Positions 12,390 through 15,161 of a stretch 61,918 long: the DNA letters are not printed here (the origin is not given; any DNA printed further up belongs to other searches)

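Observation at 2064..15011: Rhamnose catabolic genes joined to a complete TPP/lipoate E1-E2-E3 dehydrogenase complex around one DeoR regulator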

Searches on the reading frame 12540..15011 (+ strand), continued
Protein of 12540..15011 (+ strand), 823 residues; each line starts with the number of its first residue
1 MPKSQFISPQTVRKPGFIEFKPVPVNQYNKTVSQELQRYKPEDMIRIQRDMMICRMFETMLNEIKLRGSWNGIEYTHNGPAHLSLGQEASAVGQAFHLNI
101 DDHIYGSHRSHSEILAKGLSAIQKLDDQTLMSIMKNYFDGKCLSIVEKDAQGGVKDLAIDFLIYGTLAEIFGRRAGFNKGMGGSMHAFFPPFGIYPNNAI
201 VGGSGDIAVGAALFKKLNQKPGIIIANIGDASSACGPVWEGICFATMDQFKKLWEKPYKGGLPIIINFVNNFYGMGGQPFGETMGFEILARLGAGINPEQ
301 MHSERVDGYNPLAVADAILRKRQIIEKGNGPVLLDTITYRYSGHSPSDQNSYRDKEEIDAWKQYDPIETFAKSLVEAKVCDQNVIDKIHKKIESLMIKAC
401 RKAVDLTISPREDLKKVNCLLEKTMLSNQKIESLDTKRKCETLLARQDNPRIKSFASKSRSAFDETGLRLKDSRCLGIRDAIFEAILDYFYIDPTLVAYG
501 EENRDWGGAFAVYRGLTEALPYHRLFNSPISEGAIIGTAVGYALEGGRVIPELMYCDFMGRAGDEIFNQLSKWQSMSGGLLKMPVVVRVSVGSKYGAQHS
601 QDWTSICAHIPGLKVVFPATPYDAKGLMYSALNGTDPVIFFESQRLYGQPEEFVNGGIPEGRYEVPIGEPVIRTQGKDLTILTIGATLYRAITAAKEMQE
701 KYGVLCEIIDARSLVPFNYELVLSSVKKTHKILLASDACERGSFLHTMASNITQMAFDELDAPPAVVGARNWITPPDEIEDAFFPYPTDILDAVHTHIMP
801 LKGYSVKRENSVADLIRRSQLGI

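Call 34: search_protein_families(library=pfam, max_evalue=0.001, proteins=[L079:13248-14156:+, L079:14297-15451:+, L079:15913-16638:+, L079:17211-19697:+, L079:19812-20804:-, L047:1-1027:-, L067:102-1556:+, L067:3228-5711:+, L067:18736-21795:+, L047:12787-13686:+])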
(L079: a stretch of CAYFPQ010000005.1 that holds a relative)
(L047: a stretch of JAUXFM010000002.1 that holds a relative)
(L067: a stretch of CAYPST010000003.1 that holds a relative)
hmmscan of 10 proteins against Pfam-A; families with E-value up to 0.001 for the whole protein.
L079:13248-14156:+ (302 aa): 1 family
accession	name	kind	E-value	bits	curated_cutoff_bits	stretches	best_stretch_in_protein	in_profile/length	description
PF07804.18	HipA_C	-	4.1e-45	154.5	30.5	1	52-264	1-204/213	HipA-like C-terminal domain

L079:14297-15451:+ (384 aa): 1 family
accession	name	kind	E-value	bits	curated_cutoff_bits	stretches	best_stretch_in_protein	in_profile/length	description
PF04951.18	Peptidase_M55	-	1.5e-57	195.4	25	1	101-323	1-223/264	D-aminopeptidase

L079:15913-16638:+ (241 aa): 0 families

L079:17211-19697:+ (828 aa): 0 families

L079:19812-20804:- (330 aa): 1 family
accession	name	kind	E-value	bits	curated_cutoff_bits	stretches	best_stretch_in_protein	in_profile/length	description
PF01063.24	Aminotran_4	-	7.4e-45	154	28.5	1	38-273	2-222/223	Amino-transferase class IV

L047:1-1027:- (342 aa): 2 families
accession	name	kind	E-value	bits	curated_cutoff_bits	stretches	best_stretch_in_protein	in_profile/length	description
PF07881.17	Fucose_iso_N1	-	1.1e-30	107.1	28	1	20-187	4-169/169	L-fucose isomerase, first N-terminal domain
PF07882.17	Fucose_iso_N2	-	2.7e-14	53.6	22.3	1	192-339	5-169/180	L-fucose isomerase, second N-terminal domain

L067:102-1556:+ (484 aa): 2 families
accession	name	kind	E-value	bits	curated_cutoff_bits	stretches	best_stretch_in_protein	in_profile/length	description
PF01120.23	Alpha_L_fucos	-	1.3e-110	370.6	25.2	1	27-383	7-345/345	Alpha-L-fucosidase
PF16757.11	Fucosidase_C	-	1.4e-12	48.4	25.6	1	396-474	6-88/88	Alpha-L-fucosidase C-terminal domain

L067:3228-5711:+ (827 aa): 3 families
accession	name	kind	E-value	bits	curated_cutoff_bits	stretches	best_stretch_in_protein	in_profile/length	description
PF22124.2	Glyco_hydro_95_cat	-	2e-164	547.8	27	1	319-727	2-408/408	Glycosyl hydrolase family 95 catalytic domain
PF14498.12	Glyco_hyd_65N_2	-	1.2e-63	215.7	27.7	1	43-291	1-232/234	Glycosyl hydrolase family 65, N-terminal domain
PF21307.2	Glyco_hydro_95_C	-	1.6e-29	102.7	27.6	1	729-822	1-94/94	Glycoside hydrolase family 95, C-terminal domain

L067:18736-21795:+ (1019 aa): 3 families
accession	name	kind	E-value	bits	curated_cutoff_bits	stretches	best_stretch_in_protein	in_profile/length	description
PF13620.12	CarboxypepD_reg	-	3.8e-20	72.5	32.3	1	51-128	2-82/82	Carboxypeptidase regulatory-like domain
PF13715.12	CarbopepD_reg_2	-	1e-19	70.8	32.2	1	51-139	1-88/88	CarboxypepD_reg-like domain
PF07715.20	Plug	-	1.2e-07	32.6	23.9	1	150-236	5-101/107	TonB-dependent Receptor Plug Domain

L047:12787-13686:+ (299 aa): 4 families
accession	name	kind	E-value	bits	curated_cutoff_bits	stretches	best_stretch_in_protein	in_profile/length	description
PF12833.13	HTH_18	-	6.2e-23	81.3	33.6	1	217-296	1-80/80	Helix-turn-helix domain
PF00165.29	HTH_AraC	-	3.4e-17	62.6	26.6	1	258-295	6-42/42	Bacterial regulatory helix-turn-helix proteins, AraC family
PF02311.25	AraC_binding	-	1.2e-10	41.7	21.1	1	49-161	19-120/135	AraC-like ligand binding domain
PF07883.17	Cupin_2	-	1.3e-05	25.2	27.2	1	46-104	12-69/70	Cupin domain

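Call 36: search_protein_families(library=ncbifam, max_evalue=0.00001, proteins=[L079:545-2035:-, L067:1651-3141:+, L051:129-785:-, L048:5149-6360:+, L020:6907-7920:-, L079:6311-7114:+, L067:14318-15547:+, L013:2988-5027:-])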
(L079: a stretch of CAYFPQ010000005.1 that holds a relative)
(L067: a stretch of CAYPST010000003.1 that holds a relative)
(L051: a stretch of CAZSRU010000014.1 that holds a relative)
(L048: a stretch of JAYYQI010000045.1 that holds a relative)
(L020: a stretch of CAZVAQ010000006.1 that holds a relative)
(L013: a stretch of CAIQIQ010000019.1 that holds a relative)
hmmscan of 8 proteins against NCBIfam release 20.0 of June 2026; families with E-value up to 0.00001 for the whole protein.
L079:545-2035:- (496 aa): 10 families
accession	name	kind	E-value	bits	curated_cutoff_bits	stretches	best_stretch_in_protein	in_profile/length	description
TIGR02627.1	rhamnulo_kin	equivalog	6.3e-149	496.4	527.95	1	10-471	1-453/454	rhamnulokinase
NF007925.0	PRK10640.1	equivalog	1.1e-136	456.2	639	1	9-492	6-480/489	rhamnulokinase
TIGR02628.1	fuculo_kin_coli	equivalog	7.1e-45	153.8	470.9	1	8-468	2-457/465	L-fuculokinase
TIGR01312.1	XylB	equivalog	4.8e-28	97.9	380.25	1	54-493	43-479/481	xylulokinase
NF008187.0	PRK10939.1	equivalog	6.3e-22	77.9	528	1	7-267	4-266/521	autoinducer-2 kinase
TIGR01311.1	glycerol_kin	equivalog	1.6e-16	59.8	590.35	2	375-484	371-480/496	glycerol kinase GlpK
NF000756.0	PRK00047.1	subfamily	2.2e-13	49.3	498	1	375-466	373-465/502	glycerol kinase GlpK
NF003154.0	PRK04123.1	equivalog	1.6e-10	40.4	428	0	375-493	413-533/554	ribulokinase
NF011601.0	PRK15027.1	equivalog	1.8e-09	36.5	912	1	89-271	81-259/484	xylulokinase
TIGR01314.1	gntK_FGGY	equivalog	1.1e-07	30.7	648.55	0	53-285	44-277/505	gluconokinase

L067:1651-3141:+ (496 aa): 11 families
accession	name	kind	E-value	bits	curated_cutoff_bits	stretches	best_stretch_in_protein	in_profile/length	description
TIGR02627.1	rhamnulo_kin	equivalog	2e-149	498.1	527.95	1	8-469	1-453/454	rhamnulokinase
NF007925.0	PRK10640.1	equivalog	2.6e-137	458.2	639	1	5-493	4-483/489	rhamnulokinase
TIGR02628.1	fuculo_kin_coli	equivalog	8.6e-45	153.5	470.9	1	8-460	4-451/465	L-fuculokinase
TIGR01312.1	XylB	equivalog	5.1e-26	91.2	380.25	2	62-248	56-242/481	xylulokinase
NF008187.0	PRK10939.1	equivalog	1.6e-19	69.9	528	1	73-240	75-242/521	autoinducer-2 kinase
TIGR01314.1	gntK_FGGY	equivalog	2.9e-17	62.4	648.55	1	89-242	84-237/505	gluconokinase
TIGR01311.1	glycerol_kin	equivalog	3.6e-17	61.9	590.35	2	371-480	369-477/496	glycerol kinase GlpK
NF000756.0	PRK00047.1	subfamily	1.1e-12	47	498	1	372-465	372-466/502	glycerol kinase GlpK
NF011601.0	PRK15027.1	equivalog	4.8e-07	28.6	912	1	88-265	82-255/484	xylulokinase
NF003154.0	PRK04123.1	equivalog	1.3e-06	27.5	428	0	373-480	413-522/554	ribulokinase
TIGR01315.1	5C_CHO_kinase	subfamily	3.5e-06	26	408.7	1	380-492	421-534/541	FGGY family pentulose kinase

L051:129-785:- (218 aa): 0 families

L048:5149-6360:+ (403 aa): 10 families
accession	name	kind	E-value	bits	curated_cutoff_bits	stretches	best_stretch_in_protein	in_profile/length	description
NF002647.0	PRK02318.1-3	equivalog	4.5e-17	62.4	357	1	5-342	4-314/384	mannitol-1-phosphate 5-dehydrogenase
NF002646.0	PRK02318.1-2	equivalog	1.9e-16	60.1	368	1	8-349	6-319/382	mannitol-1-phosphate 5-dehydrogenase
NF002652.0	PRK02318.2-5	equivalog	2.3e-16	59.8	356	1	6-358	4-325/377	mannitol-1-phosphate 5-dehydrogenase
NF002649.0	PRK02318.2-1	equivalog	5.2e-12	45.3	422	1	6-351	4-321/386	mannitol-1-phosphate 5-dehydrogenase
NF002650.0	PRK02318.2-2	equivalog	6.1e-12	45.3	359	1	7-341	5-313/388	mannitol-1-phosphate 5-dehydrogenase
NF002653.0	PRK02318.2-6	equivalog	2.8e-11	43.1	404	1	35-354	32-324/387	mannitol-1-phosphate 5-dehydrogenase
NF002651.0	PRK02318.2-4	equivalog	2.2e-09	36.9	269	1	198-337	160-290/368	mannitol-1-phosphate 5-dehydrogenase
NF002648.0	PRK02318.1-4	equivalog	2.4e-08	33.7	719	1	47-343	42-313/382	mannitol-1-phosphate 5-dehydrogenase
NF002645.0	PRK02318.1-1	equivalog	4.5e-06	26.1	389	1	8-344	6-302/368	mannitol-1-phosphate 5-dehydrogenase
NF046057.1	bifunc_MtlD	equivalog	5.1e-06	25.2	800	0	241-365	524-641/683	bifunctional mannitol-1-phosphate dehydrogenase/phosphatase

L020:6907-7920:- (337 aa): 22 families
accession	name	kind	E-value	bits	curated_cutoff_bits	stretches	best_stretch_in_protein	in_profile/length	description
NF008141.0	PRK10892.1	equivalog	1.2e-100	337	505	1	16-336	8-327/328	arabinose-5-phosphate isomerase KdsD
TIGR00393.1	kpsF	subfamily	9e-96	320.5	203.7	1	58-327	1-268/268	KpsF/GutQ family sugar-phosphate isomerase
NF008581.0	PRK11543.1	equivalog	2e-85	286.7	481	1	19-336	4-320/321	arabinose-5-phosphate isomerase GutQ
NF010701.0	PRK14101.1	equivalog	1.6e-12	46.5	920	1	45-155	457-565/638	bifunctional transcriptional regulator/glucokinase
NF008590.0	PRK11557.1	equivalog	2.2e-11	43.7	355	1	46-187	122-260/282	MurR/RpiR family transcriptional regulator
NF008458.0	PRK11337.1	equivalog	1.2e-10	40.9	378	1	45-154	130-238/293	MurR/RpiR family transcriptional regulator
TIGR03127.2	RuMP_HxlB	equivalog_domain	1.6e-10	41.1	160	1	46-156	20-124/178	6-phospho-3-hexuloisomerase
NF041755.1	RuMP_HxlAB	equivalog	2.1e-08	33.5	500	1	47-157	237-341/391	bifunctional 3-hexulose-6-phosphate synthase/6-phospho-3-hexuloisomerase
NF011442.0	PRK14869.1-4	equivalog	4.5e-08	32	400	0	276-334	67-125/543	putative manganese-dependent inorganic diphosphatase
NF053704.1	TransRegCcpNBacil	equivalog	1.1e-07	31.5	260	1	223-321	82-183/208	transcriptional regulator CcpN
NF002505.0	PRK01862.1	equivalog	2.2e-07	29.9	482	1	212-324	447-559/577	ClcB-like voltage-gated chloride channel protein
NF040776.2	AlsR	equivalog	3.9e-07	29.3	400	1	47-154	120-226/279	transcriptional repressor AlsR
NF011441.0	PRK14869.1-3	equivalog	4.3e-07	28.9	753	0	277-334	66-123/548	putative manganese-dependent inorganic diphosphatase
NF012026.0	PRK15482.1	equivalog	4.8e-07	29.6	408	1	48-153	127-231/285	HTH-type transcriptional regulator MurR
TIGR01302.1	IMP_dehydrog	equivalog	5.6e-07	28.8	481.5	1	227-334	93-199/450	IMP dehydrogenase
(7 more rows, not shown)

L079:6311-7114:+ (267 aa): 225 families (the best 25 are shown)
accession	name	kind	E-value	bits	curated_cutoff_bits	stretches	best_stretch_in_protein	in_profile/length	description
NF009050.0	PRK12384.1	equivalog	1.9e-88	296.4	307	1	5-267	2-259/259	sorbitol-6-phosphate dehydrogenase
NF004198.0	PRK05653.1-3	equivalog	4.4e-66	222.8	296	1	2-266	4-248/248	3-oxoacyl-ACP reductase FabG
NF009093.0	PRK12429.1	subfamily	1.1e-61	208.4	258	1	1-266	1-258/259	3-hydroxybutyrate dehydrogenase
TIGR03971.1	SDR_subfam_1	subfamily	1.1e-58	198.7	300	1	3-265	1-269/271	mycofactocin-coupled SDR family oxidoreductase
NF005559.1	PRK07231.1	subfamily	8.4e-58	195.8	215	1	3-264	2-247/249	glucose 1-dehydrogenase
TIGR01963.1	PHB_DH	subfamily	7.7e-57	192.5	307.05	1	6-264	2-252/255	3-hydroxybutyrate dehydrogenase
NF004818.0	PRK06172.1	equivalog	3.2e-55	187.2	336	1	1-264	3-250/253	SDR family oxidoreductase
NF004791.0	PRK06138.1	equivalog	3.7e-55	187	312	1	1-264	1-249/252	SDR family oxidoreductase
NF009466.0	PRK12826.1-2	subfamily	4.1e-55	186.9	222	1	5-266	3-246/248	3-oxoacyl-ACP reductase FabG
NF053701.1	CsHdxCHCADhChcB2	equivalog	4.9e-55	186.7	350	1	3-263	1-241/245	cis-4-hydroxycyclohexanecarboxylate dehydrogenase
TIGR02415.1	23BDH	subfamily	9e-55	185.8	304.35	1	6-264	1-251/254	acetoin reductase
TIGR01830.1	3oxo_ACP_reduc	equivalog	2.7e-54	184.4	297.75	2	8-187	1-181/239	3-oxoacyl-[acyl-carrier-protein] reductase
NF004203.0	PRK05653.2-4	subfamily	3.6e-54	183.8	313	1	2-265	3-257/260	3-oxoacyl-ACP reductase FabG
NF005472.0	PRK07067.1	equivalog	4.5e-51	173.9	338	1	2-266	3-256/257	L-iditol 2-dehydrogenase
TIGR02632.1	RhaD_aldol-ADH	equivalog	5.8e-51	173.7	567.75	1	3-264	412-670/676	bifunctional rhamnulose-1-phosphate aldolase/short-chain dehydrogenase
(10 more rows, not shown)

L067:14318-15547:+ (409 aa): 201 families (the best 25 are shown)
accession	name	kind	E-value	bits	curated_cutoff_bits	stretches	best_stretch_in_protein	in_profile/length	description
NF009050.0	PRK12384.1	equivalog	7.8e-72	242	307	1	139-407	1-258/259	sorbitol-6-phosphate dehydrogenase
NF004198.0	PRK05653.1-3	equivalog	4.9e-45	153.9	296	1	137-329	4-188/248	3-oxoacyl-ACP reductase FabG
TIGR02632.1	RhaD_aldol-ADH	equivalog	1.4e-42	146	567.75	1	135-405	409-670/676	bifunctional rhamnulose-1-phosphate aldolase/short-chain dehydrogenase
NF009093.0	PRK12429.1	subfamily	5.7e-42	143.8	258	1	138-406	3-257/259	3-hydroxybutyrate dehydrogenase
NF005559.1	PRK07231.1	subfamily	1.3e-41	142.7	215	1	138-406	2-248/249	glucose 1-dehydrogenase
TIGR01830.1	3oxo_ACP_reduc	equivalog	2.4e-40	138.8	297.75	1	143-328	1-179/239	3-oxoacyl-[acyl-carrier-protein] reductase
NF009466.0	PRK12826.1-2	subfamily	3.2e-40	138.2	222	1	139-407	2-246/248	3-oxoacyl-ACP reductase FabG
NF004791.0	PRK06138.1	equivalog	5.2e-40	137.3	312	1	138-406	3-250/252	SDR family oxidoreductase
NF052558.1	MBtsdlDhBudC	equivalog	1.7e-39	135.9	270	1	139-328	2-180/250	meso-2,3-butanediol dehydrogenase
NF047923.1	pyridox_DH_SDR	equivalog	6.7e-39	133.9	325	1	139-349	2-203/243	pyridoxal 4-dehydrogenase, SDR-type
NF006189.0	PRK08324.1-3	equivalog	9.7e-39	133.3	634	1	136-405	434-695/701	bifunctional rhamnulose-1-phosphate aldolase/short-chain dehydrogenase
NF006190.0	PRK08324.1-4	equivalog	1.1e-38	132.8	1014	1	136-404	423-682/689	bifunctional aldolase/short-chain dehydrogenase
NF006394.0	PRK08643.1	equivalog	1.9e-38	132.3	381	1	139-406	2-255/257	(S)-acetoin forming diacetyl reductase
NF053702.1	TrHdxCHCADhChcB1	equivalog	2.7e-38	131.8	400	1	138-342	2-199/250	trans-4-hydroxycyclohexanecarboxylate dehydrogenase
TIGR01963.1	PHB_DH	subfamily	5.1e-37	127.5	307.05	1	141-406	2-253/255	3-hydroxybutyrate dehydrogenase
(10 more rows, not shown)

L013:2988-5027:- (680 aa): 202 families (the best 25 are shown)
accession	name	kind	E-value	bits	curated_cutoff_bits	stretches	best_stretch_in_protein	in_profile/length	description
TIGR02632.1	RhaD_aldol-ADH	equivalog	1.4e-97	327.8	567.75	1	16-677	2-670/676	bifunctional rhamnulose-1-phosphate aldolase/short-chain dehydrogenase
NF006190.0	PRK08324.1-4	equivalog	2.8e-97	326.5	1014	1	10-676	11-682/689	bifunctional aldolase/short-chain dehydrogenase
NF006189.0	PRK08324.1-3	equivalog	7.3e-84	282.4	634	1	14-677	24-695/701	bifunctional rhamnulose-1-phosphate aldolase/short-chain dehydrogenase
NF006195.0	PRK08324.2-3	equivalog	1.3e-80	271.5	931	1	15-678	25-673/678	bifunctional aldolase/short-chain dehydrogenase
NF006188.0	PRK08324.1-1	equivalog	8.9e-73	245.7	1152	1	14-605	6-605/679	bifunctional aldolase/short-chain dehydrogenase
NF006194.0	PRK08324.2-2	equivalog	1.2e-70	239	686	1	17-677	26-697/703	bifunctional aldolase/short-chain dehydrogenase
NF006196.0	PRK08324.2-4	equivalog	3e-70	237.4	831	1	12-610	14-595/657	bifunctional aldolase/short-chain dehydrogenase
NF006191.0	PRK08324.1-5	equivalog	5.2e-66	223.4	1240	1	24-676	37-699/706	bifunctional aldolase/short-chain dehydrogenase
NF009050.0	PRK12384.1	equivalog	5.8e-64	216.2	307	1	412-679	2-258/259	sorbitol-6-phosphate dehydrogenase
NF006192.0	PRK08324.1-6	equivalog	1.5e-63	215.3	639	1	22-678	33-680/685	bifunctional aldolase/short-chain dehydrogenase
NF006193.0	PRK08324.2-1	subfamily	7.7e-54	183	1213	1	14-599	26-633/705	bifunctional aldolase/short-chain dehydrogenase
NF005559.1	PRK07231.1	subfamily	1.4e-43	149.2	215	1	410-678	2-248/249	glucose 1-dehydrogenase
NF004198.0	PRK05653.1-3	equivalog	5.2e-43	147.3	296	1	410-601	5-188/248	3-oxoacyl-ACP reductase FabG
NF009093.0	PRK12429.1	subfamily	7.3e-42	143.4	258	1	411-678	4-257/259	3-hydroxybutyrate dehydrogenase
NF004791.0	PRK06138.1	equivalog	1.3e-40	139.3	312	1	410-678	3-250/252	SDR family oxidoreductase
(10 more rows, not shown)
